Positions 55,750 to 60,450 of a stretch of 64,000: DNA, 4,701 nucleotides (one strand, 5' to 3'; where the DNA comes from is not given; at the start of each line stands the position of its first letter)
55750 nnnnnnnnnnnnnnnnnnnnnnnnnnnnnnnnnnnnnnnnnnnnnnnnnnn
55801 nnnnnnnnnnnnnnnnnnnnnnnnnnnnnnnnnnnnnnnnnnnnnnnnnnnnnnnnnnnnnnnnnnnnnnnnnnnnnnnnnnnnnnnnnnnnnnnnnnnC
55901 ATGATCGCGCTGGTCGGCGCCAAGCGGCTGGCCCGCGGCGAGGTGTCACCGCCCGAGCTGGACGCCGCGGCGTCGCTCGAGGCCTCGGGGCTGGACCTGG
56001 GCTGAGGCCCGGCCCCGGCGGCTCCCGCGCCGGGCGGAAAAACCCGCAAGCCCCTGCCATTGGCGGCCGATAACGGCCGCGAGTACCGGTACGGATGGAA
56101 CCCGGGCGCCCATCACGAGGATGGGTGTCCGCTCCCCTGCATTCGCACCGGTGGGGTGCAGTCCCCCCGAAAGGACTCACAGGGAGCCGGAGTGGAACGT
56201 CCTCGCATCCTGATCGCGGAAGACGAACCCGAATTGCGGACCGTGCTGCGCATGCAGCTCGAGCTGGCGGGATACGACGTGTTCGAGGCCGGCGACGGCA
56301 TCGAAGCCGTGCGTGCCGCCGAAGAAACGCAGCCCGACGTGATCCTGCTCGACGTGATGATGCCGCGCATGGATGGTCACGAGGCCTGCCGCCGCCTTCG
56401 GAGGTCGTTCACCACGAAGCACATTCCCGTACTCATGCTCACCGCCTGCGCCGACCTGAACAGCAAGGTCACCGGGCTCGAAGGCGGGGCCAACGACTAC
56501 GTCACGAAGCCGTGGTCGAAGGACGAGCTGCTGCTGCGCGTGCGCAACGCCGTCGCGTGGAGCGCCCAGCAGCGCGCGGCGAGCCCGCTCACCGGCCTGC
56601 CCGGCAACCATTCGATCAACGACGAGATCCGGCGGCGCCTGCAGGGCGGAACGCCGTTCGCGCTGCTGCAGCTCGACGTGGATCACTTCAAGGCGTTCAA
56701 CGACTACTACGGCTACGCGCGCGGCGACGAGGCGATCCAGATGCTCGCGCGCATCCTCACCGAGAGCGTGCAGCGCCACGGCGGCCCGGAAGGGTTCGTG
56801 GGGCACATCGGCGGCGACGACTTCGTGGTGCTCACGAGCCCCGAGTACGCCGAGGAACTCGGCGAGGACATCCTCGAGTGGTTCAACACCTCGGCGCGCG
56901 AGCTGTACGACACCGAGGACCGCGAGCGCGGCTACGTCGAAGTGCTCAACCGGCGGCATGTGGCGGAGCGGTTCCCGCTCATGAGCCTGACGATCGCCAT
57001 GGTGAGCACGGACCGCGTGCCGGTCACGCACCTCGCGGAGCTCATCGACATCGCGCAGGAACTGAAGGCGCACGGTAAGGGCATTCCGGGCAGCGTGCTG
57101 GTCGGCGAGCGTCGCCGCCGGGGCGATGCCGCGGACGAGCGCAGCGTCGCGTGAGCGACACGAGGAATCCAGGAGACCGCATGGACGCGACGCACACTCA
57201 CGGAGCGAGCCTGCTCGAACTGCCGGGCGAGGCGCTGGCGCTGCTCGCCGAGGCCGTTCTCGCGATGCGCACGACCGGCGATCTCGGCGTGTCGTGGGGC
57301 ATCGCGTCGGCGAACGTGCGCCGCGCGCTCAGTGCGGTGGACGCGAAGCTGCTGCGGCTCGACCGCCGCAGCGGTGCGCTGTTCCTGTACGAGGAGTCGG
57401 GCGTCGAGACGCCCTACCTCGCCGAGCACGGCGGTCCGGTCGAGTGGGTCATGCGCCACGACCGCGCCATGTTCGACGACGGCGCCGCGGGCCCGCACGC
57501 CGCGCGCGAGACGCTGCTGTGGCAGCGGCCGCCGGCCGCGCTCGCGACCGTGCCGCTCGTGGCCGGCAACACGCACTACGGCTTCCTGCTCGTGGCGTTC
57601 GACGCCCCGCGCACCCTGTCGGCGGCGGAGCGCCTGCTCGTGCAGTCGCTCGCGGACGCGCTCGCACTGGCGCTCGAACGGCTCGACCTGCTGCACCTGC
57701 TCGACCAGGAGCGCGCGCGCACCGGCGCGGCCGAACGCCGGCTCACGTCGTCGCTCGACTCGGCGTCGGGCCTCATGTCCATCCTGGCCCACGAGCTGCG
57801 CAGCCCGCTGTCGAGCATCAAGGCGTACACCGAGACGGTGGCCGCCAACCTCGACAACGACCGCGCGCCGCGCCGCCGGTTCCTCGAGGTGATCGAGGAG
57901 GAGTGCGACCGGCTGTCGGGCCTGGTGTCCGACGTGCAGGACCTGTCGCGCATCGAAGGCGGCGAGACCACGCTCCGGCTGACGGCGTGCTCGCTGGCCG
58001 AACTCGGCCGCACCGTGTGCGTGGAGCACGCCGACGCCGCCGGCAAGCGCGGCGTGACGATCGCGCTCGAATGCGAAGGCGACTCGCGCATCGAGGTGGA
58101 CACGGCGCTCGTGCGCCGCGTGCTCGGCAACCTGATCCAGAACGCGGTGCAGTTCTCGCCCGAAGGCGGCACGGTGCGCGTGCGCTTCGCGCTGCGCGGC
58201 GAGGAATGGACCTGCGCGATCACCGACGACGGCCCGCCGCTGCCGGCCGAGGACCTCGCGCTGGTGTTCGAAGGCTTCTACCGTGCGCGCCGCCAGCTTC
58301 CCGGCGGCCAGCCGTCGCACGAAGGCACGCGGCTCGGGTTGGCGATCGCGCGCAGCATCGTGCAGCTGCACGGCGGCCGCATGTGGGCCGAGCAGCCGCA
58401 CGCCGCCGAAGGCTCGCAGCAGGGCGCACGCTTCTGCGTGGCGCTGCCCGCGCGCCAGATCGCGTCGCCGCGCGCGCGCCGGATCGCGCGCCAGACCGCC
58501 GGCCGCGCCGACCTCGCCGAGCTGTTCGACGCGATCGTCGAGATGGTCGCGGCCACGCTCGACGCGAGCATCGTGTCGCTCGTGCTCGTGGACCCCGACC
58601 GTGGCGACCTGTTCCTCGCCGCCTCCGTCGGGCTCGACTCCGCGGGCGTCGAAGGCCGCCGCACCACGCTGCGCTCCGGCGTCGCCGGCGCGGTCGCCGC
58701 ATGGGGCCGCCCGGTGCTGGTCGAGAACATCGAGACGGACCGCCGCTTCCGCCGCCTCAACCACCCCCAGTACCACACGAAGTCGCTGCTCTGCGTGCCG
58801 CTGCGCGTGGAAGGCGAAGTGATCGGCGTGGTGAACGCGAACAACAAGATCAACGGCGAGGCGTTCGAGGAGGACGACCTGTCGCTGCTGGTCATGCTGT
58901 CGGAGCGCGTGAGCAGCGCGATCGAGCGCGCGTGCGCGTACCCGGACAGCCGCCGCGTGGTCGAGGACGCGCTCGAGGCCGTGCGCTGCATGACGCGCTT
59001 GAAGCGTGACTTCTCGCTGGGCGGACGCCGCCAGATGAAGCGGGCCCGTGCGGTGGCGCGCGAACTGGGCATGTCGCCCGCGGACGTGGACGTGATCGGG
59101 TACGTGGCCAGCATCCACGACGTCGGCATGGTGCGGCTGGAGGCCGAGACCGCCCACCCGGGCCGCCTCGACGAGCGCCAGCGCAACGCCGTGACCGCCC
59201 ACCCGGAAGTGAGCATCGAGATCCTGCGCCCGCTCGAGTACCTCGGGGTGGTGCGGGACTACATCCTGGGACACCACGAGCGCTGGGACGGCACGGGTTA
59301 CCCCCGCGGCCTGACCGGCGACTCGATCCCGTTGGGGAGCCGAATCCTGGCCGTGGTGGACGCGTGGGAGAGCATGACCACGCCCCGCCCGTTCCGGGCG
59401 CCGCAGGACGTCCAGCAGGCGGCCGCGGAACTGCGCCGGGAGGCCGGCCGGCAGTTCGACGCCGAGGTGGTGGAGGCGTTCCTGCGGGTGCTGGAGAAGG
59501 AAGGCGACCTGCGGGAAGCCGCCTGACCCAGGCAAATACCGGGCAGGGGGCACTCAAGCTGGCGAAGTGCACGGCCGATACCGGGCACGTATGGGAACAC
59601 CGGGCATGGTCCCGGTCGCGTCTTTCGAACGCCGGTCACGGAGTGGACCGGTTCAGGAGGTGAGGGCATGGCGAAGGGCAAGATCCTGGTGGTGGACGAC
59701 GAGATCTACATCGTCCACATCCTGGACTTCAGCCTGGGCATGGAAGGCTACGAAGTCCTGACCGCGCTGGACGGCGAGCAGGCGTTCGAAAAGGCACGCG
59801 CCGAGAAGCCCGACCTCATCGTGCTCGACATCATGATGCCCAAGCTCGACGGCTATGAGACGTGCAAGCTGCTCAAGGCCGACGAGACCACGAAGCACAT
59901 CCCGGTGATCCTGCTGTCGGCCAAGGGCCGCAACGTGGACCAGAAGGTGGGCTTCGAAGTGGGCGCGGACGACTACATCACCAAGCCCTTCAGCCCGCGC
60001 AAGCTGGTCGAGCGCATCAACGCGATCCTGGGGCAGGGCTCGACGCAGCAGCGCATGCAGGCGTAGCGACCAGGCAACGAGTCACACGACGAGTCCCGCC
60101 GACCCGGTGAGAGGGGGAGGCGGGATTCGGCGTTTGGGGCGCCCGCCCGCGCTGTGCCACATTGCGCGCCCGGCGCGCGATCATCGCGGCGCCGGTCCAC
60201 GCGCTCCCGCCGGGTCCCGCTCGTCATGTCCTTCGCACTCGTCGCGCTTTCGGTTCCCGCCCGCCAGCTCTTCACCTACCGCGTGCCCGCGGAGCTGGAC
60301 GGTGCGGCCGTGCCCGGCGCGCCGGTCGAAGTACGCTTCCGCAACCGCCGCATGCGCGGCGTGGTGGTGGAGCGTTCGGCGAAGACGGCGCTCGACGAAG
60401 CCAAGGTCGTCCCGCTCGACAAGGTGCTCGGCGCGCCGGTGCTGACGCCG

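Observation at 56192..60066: Compact c-di-GMP module: REC-GG(D)DF regulator, GAF-HK-GAF-HD-GYP sensor, CheY-like regulator with upstream direct repeats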

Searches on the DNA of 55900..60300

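Call 8: search_rna_families(source=window, start=55900, end=60300, threshold=evalue, max_evalue=1)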
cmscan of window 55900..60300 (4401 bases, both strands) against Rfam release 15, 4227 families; matches with E-value up to 1: 0.
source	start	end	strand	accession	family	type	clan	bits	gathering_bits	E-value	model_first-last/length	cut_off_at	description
